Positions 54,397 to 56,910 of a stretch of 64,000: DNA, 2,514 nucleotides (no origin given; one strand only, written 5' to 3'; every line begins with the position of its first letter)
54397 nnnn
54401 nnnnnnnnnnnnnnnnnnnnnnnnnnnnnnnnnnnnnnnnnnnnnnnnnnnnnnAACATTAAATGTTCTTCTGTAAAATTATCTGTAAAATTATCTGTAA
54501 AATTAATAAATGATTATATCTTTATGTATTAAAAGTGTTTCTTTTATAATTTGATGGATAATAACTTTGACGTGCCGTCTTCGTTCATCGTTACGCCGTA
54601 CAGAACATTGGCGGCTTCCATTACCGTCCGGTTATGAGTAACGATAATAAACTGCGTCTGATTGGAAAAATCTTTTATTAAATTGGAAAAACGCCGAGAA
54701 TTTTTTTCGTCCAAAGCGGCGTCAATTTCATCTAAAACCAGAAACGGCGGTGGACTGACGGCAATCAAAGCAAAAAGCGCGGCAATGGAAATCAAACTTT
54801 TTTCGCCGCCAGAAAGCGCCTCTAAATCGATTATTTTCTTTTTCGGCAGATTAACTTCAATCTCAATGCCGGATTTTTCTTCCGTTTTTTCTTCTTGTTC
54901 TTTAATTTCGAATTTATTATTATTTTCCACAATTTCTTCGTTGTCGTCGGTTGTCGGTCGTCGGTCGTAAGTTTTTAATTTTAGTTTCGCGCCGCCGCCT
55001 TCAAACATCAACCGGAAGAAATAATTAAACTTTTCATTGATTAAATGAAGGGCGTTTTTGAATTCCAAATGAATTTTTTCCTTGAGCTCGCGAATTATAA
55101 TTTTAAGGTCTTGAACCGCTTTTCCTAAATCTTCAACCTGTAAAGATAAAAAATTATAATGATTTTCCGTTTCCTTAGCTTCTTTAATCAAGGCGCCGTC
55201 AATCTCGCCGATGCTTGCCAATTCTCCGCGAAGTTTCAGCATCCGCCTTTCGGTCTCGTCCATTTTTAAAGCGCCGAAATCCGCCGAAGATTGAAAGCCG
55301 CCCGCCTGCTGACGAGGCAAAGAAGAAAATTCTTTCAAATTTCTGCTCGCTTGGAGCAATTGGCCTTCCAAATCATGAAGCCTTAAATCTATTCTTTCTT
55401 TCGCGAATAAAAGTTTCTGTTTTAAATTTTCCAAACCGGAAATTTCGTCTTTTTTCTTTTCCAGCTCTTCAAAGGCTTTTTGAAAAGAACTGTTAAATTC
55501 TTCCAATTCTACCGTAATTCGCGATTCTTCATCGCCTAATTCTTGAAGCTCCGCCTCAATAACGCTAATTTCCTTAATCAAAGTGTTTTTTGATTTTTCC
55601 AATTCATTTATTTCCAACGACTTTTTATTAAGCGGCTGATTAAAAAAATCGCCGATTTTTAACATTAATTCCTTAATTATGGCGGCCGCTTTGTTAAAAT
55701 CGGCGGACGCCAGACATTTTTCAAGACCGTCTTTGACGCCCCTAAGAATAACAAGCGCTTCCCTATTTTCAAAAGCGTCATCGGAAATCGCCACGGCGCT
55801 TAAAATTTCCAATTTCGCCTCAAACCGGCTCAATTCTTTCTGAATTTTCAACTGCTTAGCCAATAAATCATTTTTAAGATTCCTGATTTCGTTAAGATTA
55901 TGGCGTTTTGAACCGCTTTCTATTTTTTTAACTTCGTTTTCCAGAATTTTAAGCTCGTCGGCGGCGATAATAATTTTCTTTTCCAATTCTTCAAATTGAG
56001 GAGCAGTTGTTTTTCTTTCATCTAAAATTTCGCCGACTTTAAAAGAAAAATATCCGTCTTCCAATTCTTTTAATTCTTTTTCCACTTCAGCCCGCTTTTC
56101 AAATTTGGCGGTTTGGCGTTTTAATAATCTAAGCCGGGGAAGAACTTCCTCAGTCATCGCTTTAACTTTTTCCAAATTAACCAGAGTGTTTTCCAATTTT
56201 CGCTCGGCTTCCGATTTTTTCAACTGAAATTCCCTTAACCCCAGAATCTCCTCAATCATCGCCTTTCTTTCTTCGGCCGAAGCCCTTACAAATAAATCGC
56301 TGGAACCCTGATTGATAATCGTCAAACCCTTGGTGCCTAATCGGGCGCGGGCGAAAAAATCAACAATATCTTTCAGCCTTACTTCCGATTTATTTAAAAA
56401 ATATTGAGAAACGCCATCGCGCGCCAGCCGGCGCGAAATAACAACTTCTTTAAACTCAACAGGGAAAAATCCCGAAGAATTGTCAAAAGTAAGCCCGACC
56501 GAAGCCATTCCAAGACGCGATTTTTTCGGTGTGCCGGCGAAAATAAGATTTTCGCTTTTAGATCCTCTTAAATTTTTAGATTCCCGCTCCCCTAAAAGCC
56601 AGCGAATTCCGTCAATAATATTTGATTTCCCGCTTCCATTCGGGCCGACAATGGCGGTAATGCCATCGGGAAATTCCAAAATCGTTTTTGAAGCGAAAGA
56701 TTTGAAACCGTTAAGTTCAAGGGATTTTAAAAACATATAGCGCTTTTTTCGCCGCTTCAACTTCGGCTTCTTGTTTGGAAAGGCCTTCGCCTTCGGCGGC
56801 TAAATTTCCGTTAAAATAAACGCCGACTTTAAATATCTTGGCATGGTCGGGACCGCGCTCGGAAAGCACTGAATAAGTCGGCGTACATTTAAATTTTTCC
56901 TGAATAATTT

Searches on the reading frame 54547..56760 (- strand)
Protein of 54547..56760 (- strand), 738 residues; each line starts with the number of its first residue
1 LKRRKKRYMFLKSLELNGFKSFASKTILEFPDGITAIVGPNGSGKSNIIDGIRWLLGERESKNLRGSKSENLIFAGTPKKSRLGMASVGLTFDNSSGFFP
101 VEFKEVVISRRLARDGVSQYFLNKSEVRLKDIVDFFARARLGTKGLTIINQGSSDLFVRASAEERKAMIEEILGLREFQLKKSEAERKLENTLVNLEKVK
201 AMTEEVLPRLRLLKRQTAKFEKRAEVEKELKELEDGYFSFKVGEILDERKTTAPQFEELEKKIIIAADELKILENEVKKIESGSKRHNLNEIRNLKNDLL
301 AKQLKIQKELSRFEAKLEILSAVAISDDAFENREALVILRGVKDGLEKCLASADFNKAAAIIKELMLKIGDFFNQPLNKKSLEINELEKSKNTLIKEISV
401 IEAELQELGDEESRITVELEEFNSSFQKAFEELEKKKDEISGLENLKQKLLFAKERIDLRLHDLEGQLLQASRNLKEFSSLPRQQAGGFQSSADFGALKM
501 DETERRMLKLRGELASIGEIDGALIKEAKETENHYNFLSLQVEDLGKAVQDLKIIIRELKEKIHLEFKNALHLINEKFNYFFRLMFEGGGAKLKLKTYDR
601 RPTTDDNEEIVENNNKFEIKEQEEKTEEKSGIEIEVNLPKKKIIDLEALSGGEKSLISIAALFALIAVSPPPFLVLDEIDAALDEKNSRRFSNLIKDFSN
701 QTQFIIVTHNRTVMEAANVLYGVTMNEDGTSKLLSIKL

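Call 30: search_protein_families(library=pfam, proteins=[window:54547-56760:-])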
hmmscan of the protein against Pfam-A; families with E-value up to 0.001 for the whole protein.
window:54547-56760:- (738 aa): 6 families
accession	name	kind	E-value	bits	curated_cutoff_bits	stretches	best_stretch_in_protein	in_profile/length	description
PF02463.25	SMC_N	-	3.8e-68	229.7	40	1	10-731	1-219/220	RecF/RecN/SMC N terminal domain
PF13304.12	AAA_21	-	2.7e-18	67.5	27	2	515-713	111-302/304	AAA domain, putative AbiEii toxin, Type IV TA system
PF13476.12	AAA_23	-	4.8e-15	57.2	27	1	13-287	1-177/201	AAA domain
PF13175.12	AAA_15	-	2.5e-11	44.2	32.1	1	9-711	1-371/374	AAA ATPase domain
PF13555.12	AAA_29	-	2.1e-06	27.8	27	1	11-56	1-46/61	P-loop containing region of AAA domain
PF00005.33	ABC_tran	-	5.9e-06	27.4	25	0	33-53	12-32/137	ABC transporter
